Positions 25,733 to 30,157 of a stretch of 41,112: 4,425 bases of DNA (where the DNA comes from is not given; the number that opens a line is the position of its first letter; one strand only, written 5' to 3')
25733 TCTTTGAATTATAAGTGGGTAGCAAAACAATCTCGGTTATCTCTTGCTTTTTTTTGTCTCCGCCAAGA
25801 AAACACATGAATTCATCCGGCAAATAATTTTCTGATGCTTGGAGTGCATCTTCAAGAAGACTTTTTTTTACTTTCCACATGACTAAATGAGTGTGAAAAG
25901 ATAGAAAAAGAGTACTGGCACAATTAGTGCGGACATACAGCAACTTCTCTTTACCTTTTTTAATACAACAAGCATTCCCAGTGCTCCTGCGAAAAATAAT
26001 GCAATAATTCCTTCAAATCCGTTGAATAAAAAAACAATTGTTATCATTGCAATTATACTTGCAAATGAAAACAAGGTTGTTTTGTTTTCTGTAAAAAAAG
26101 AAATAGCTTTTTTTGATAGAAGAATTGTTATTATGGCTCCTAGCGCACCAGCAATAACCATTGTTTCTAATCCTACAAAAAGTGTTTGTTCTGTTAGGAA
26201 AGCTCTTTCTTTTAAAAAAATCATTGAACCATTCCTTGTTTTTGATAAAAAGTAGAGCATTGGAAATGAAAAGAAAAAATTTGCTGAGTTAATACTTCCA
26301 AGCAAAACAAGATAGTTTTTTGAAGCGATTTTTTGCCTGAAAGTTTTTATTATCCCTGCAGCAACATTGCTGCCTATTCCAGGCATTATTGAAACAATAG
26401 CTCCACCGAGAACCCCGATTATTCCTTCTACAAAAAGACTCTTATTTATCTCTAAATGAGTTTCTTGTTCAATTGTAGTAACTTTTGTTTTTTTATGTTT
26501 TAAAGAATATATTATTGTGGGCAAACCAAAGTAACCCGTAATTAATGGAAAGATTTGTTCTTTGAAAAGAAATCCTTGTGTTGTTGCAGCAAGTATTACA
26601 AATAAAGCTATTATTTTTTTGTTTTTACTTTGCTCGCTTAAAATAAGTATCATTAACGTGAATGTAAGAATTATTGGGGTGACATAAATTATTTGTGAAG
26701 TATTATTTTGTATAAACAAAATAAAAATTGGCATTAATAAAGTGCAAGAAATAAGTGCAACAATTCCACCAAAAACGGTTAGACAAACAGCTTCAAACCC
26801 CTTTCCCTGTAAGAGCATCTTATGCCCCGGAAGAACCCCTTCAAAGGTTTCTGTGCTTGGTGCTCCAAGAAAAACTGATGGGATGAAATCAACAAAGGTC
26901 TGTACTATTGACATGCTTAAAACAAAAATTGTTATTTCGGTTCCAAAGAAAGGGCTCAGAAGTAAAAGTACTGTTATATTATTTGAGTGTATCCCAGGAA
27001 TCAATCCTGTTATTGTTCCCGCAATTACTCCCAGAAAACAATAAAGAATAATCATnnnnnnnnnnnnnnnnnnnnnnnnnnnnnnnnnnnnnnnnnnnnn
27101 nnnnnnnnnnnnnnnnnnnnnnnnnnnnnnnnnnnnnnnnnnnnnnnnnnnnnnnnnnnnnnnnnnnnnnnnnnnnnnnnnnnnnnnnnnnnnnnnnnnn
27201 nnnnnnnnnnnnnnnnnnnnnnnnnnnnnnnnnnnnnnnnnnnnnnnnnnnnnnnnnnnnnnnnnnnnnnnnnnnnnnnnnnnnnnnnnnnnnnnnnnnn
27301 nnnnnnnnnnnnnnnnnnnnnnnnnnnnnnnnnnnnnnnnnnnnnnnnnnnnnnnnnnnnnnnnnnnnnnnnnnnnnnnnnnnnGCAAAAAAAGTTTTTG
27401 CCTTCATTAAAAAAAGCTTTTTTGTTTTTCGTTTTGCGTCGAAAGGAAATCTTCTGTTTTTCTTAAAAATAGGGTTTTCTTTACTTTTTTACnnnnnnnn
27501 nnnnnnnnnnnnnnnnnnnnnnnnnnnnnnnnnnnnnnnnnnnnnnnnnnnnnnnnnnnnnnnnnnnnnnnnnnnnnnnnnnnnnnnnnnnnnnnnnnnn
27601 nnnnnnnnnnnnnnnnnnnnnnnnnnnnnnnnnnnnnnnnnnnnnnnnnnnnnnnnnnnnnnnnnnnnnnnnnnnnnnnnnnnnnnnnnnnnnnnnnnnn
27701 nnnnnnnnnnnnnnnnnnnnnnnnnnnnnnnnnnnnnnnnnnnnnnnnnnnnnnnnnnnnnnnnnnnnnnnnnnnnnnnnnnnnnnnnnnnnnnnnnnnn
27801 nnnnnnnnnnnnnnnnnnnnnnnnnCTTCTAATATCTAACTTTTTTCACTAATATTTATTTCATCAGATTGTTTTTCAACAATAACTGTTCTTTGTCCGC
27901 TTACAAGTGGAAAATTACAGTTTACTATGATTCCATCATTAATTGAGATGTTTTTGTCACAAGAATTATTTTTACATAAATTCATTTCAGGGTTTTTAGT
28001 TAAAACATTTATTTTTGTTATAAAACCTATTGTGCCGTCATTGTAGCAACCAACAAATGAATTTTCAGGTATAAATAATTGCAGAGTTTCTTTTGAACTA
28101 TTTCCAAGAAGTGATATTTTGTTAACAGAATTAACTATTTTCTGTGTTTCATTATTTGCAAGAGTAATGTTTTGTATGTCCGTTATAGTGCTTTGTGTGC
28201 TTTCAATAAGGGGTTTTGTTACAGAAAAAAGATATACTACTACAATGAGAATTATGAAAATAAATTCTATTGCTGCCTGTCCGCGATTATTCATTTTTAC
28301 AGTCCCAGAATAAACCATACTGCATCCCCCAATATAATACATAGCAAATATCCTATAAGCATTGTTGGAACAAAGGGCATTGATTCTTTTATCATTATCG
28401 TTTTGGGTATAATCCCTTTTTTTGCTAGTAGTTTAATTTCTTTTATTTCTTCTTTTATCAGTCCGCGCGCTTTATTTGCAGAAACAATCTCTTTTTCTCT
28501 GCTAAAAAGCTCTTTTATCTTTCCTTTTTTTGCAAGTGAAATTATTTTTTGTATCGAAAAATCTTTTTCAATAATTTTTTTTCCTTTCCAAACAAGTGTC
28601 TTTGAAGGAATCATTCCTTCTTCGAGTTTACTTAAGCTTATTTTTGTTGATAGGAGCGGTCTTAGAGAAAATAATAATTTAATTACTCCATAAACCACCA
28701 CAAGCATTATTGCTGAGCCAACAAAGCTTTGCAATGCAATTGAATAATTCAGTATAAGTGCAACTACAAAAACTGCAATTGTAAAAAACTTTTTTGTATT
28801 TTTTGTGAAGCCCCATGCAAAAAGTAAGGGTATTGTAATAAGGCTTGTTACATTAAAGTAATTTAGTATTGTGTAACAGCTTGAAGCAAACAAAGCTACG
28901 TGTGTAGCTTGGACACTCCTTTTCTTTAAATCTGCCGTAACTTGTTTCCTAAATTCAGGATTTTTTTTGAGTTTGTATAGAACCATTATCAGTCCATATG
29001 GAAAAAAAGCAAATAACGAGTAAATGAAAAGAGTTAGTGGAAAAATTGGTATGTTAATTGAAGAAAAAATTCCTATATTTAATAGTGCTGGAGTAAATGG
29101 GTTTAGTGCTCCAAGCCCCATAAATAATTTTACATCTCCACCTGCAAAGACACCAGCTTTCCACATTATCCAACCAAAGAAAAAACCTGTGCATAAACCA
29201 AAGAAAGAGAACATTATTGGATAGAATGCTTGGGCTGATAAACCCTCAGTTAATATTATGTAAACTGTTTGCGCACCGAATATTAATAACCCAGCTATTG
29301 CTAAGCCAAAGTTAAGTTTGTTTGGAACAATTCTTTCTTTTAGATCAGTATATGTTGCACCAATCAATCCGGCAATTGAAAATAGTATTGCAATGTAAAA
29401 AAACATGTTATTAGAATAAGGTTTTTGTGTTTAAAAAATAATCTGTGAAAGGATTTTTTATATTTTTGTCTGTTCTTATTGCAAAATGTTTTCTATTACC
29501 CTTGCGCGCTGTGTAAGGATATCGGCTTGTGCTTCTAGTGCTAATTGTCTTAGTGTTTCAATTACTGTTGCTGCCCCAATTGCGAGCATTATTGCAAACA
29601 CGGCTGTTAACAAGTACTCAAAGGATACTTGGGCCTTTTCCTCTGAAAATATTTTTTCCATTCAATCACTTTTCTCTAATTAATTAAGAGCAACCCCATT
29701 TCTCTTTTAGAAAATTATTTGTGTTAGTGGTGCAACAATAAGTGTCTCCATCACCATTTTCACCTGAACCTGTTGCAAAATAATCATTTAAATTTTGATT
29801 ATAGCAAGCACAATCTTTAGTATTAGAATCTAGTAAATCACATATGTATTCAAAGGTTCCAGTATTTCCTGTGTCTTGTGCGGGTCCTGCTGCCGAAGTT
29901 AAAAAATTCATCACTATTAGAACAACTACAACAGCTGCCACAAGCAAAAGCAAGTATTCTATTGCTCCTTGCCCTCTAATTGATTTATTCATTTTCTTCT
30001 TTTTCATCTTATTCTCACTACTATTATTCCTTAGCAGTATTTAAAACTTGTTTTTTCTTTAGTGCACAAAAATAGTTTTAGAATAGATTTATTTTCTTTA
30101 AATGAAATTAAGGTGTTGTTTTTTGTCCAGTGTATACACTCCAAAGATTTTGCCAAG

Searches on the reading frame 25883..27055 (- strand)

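Call 28: search_protein_families(library=pfam, proteins=[window:25883-27055:-])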
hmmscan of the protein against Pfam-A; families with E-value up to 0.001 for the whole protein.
window:25883-27055:- (390 aa): 1 family
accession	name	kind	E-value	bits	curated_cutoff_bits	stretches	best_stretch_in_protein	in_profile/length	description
PF01970.21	TctA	-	8.5e-36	123.9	28.9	1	3-374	1-422/423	Tripartite tricarboxylate transporter TctA family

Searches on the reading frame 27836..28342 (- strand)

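Call 29: search_protein_families(library=pfam, proteins=[window:27836-28342:-])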
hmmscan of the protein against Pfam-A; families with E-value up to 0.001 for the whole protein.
window:27836-28342:- (168 aa): 1 family
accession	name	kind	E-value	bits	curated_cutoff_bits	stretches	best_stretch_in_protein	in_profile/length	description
PF04021.17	Class_IIIsignal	-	9.5e-05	22.7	23.7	1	19-36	1-18/27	Class III signal peptide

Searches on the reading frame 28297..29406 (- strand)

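Call 29: search_protein_families(library=pfam, proteins=[window:28297-29406:-])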
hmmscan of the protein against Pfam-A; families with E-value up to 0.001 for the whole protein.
window:28297-29406:- (369 aa): 3 families
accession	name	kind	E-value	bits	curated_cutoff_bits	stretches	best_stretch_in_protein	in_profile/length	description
PF01478.23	Peptidase_A24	-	2e-12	47.9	26.5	1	9-131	2-97/104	Type IV leader peptidase family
PF06819.16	Arc_PepC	-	1.6e-08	35.1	23.4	1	233-336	4-107/110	Archaeal Peptidase A24 C-terminal Domain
PF06847.16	Arc_PepC_II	-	3.8e-07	31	29.9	1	298-361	37-92/93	Archaeal Peptidase A24 C-terminus Type II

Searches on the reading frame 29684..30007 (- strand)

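Call 29: search_protein_families(library=pfam, proteins=[window:29684-30007:-])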
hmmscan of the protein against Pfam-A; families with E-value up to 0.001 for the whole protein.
window:29684-30007:- (107 aa): 1 family
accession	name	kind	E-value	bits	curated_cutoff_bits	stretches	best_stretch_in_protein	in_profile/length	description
PF04021.17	Class_IIIsignal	-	9.8e-07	29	23.7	1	11-35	2-26/27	Class III signal peptide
